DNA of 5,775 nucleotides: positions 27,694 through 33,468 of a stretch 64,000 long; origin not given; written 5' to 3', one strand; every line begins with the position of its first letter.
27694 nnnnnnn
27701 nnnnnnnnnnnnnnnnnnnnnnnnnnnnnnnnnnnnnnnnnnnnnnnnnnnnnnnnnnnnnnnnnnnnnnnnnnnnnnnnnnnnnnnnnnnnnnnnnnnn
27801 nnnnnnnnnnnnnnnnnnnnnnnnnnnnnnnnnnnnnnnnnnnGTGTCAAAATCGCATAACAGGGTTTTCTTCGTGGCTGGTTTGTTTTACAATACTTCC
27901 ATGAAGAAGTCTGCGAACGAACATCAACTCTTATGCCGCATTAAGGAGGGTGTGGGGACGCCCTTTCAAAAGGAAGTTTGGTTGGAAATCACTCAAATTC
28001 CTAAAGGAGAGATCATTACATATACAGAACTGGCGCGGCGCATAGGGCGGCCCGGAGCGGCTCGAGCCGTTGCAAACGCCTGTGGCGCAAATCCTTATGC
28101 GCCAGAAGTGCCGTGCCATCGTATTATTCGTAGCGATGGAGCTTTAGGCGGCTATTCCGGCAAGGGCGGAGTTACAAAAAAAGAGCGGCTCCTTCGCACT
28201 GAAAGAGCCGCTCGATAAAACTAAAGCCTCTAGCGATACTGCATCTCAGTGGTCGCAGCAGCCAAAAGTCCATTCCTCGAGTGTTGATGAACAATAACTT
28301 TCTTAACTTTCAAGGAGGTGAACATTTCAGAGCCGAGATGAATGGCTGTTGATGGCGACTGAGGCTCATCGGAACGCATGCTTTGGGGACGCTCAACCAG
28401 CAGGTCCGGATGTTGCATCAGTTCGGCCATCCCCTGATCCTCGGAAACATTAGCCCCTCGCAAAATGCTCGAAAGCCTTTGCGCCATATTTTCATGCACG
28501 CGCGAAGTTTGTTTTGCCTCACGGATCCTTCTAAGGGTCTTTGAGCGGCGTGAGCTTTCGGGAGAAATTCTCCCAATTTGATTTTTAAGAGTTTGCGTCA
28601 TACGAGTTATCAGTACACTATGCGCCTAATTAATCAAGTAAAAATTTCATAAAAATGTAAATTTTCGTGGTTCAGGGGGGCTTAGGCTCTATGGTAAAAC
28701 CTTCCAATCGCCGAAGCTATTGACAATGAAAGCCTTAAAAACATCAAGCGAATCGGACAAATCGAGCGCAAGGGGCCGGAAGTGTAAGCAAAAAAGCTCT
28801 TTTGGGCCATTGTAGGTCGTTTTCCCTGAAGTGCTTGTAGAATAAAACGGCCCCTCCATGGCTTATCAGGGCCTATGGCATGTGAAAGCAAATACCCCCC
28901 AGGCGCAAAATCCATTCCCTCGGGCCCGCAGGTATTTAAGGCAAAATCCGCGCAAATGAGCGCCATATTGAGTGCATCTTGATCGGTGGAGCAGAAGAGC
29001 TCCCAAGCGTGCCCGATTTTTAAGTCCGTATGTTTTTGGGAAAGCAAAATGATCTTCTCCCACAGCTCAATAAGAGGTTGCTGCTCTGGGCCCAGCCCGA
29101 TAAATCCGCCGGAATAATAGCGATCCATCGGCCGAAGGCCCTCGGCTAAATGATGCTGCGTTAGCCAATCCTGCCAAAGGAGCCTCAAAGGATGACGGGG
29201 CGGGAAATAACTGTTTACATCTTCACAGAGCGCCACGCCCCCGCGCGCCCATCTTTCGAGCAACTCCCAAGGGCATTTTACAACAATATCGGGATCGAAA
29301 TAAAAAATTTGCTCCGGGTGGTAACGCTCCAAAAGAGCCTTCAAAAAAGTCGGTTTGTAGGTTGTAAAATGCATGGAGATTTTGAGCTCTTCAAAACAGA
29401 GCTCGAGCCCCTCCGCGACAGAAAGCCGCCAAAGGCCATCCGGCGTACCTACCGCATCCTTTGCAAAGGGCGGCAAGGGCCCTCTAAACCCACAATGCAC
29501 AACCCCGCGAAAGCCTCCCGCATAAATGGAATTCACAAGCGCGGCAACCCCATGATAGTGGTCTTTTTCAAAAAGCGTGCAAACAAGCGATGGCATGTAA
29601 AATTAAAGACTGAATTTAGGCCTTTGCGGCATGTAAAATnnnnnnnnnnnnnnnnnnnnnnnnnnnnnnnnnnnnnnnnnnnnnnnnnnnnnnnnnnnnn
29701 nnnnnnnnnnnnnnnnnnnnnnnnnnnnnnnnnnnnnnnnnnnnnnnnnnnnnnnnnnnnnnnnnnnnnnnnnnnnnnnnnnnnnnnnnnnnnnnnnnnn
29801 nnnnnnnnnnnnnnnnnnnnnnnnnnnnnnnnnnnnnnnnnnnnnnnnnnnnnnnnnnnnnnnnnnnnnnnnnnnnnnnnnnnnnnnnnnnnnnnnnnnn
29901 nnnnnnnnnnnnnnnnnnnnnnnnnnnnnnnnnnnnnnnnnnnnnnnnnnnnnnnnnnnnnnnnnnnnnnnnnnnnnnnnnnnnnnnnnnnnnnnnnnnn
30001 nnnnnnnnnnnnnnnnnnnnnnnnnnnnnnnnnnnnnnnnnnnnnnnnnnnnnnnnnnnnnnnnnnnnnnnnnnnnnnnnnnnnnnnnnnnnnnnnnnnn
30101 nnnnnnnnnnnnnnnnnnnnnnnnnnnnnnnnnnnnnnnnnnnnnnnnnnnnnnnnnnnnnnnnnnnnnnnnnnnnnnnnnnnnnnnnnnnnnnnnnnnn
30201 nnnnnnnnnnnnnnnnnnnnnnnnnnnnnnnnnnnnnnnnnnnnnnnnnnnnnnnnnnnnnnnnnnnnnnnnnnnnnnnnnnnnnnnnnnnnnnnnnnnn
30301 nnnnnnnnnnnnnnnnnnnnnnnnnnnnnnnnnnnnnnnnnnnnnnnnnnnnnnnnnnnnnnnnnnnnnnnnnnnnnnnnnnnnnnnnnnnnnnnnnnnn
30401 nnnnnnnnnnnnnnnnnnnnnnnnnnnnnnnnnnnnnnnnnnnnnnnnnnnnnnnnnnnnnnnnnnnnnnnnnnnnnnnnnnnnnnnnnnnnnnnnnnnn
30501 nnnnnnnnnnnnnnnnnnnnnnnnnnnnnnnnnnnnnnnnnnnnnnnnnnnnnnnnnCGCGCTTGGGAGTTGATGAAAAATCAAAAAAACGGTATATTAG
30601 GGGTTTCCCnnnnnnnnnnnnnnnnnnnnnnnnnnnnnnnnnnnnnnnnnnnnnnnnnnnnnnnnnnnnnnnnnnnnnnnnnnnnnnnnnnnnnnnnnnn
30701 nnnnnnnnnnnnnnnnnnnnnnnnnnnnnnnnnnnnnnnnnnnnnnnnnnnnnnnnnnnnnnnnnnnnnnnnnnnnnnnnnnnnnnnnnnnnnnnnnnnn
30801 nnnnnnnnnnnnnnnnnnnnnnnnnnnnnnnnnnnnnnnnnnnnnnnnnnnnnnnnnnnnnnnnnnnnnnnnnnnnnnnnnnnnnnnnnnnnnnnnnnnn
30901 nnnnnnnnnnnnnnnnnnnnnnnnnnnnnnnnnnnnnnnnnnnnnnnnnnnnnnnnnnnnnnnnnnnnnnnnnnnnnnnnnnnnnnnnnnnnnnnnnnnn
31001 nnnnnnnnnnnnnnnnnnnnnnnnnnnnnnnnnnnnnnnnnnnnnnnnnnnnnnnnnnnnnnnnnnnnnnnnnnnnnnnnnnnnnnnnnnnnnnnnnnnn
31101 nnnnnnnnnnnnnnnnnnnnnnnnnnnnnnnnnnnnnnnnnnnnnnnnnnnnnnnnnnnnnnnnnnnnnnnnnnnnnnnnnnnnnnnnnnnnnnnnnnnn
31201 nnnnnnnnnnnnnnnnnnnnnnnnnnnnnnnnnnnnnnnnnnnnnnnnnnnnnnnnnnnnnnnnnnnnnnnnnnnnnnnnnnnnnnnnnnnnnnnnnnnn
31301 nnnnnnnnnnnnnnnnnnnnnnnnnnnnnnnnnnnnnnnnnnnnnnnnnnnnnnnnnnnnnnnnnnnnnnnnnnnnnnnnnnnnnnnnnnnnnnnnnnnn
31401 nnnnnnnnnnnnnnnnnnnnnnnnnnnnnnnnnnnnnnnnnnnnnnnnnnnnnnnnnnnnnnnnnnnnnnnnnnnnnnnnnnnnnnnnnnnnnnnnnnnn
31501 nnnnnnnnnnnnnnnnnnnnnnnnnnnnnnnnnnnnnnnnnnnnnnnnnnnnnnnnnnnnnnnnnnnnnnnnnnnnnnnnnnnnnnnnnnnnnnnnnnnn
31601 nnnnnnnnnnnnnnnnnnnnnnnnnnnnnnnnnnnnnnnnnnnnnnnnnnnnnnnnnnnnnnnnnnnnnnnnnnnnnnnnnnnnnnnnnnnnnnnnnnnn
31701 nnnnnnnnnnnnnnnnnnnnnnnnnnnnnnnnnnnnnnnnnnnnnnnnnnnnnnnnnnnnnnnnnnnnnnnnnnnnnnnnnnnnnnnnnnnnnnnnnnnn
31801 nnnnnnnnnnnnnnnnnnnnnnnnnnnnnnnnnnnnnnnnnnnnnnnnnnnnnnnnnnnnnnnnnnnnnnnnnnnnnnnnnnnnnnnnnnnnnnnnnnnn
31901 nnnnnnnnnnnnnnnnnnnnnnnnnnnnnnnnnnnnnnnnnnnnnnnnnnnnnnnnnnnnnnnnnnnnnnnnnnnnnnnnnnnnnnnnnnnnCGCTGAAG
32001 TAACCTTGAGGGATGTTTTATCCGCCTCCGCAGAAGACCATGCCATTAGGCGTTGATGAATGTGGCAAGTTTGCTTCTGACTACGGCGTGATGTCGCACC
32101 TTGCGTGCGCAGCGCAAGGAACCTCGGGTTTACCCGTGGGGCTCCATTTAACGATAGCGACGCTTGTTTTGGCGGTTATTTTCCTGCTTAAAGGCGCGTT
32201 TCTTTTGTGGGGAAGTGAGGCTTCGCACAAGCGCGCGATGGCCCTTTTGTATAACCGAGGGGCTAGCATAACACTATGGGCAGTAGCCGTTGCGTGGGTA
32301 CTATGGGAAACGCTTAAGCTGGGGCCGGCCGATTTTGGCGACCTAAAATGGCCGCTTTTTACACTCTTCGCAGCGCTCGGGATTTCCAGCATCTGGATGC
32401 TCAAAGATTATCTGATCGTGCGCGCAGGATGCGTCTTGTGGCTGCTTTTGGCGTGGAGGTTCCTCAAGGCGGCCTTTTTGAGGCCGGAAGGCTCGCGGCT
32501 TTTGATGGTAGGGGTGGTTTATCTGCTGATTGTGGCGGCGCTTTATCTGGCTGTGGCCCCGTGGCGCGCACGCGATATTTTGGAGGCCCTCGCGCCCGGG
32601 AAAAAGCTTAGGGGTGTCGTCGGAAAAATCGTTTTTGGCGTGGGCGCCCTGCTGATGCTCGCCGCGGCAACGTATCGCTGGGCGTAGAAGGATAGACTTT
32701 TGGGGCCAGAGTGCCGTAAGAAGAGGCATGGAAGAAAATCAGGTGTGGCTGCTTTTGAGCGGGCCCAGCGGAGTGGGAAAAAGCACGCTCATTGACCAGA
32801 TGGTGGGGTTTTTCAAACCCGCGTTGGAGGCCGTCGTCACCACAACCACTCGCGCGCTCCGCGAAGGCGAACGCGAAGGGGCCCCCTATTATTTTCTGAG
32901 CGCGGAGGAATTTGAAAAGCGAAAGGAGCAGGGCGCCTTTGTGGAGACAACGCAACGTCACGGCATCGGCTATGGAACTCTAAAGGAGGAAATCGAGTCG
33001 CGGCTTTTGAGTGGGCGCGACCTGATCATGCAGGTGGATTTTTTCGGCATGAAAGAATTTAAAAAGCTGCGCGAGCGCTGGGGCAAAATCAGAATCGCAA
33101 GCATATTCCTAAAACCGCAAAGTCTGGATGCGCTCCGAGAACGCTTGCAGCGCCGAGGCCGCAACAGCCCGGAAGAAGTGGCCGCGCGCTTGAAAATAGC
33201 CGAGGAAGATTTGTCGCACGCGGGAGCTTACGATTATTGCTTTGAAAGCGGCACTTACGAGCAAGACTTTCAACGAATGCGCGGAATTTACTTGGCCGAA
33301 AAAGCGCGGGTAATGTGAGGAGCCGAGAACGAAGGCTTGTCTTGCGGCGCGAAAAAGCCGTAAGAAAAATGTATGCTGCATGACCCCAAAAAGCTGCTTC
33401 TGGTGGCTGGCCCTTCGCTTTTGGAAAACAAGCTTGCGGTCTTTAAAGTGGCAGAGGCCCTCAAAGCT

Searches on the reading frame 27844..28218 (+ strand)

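Call 75: search_protein_families(library=pfam, proteins=[window:27844-28218:+], max_evalue=0.0001)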
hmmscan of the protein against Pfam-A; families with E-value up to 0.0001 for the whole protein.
window:27844-28218:+ (124 aa): 1 family
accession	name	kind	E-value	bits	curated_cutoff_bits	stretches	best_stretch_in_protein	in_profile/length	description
PF01035.26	DNA_binding_1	-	1.3e-32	111.9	27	1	40-121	1-80/81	6-O-methylguanine DNA methyltransferase, DNA binding domain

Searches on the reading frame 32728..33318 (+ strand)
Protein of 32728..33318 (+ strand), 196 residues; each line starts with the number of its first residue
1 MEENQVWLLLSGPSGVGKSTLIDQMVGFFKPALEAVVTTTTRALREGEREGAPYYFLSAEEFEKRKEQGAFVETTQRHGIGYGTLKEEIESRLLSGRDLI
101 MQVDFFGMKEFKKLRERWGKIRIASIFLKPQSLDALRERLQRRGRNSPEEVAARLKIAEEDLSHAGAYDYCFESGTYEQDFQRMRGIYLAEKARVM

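Call 76: search_protein_families(library=pfam, proteins=[window:32728-33318:+], max_evalue=0.0001)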
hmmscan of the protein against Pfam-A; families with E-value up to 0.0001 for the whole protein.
window:32728-33318:+ (196 aa): 3 families
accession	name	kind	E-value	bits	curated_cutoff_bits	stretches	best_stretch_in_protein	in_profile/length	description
PF00625.27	Guanylate_kin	-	2.2e-31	109.4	25.2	1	8-180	5-171/182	Guanylate kinase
PF13671.12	AAA_33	-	7.8e-06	26.7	27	1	9-151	3-128/143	AAA domain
PF13555.12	AAA_29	-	7.1e-05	22.9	27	0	8-30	25-47/61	P-loop containing region of AAA domain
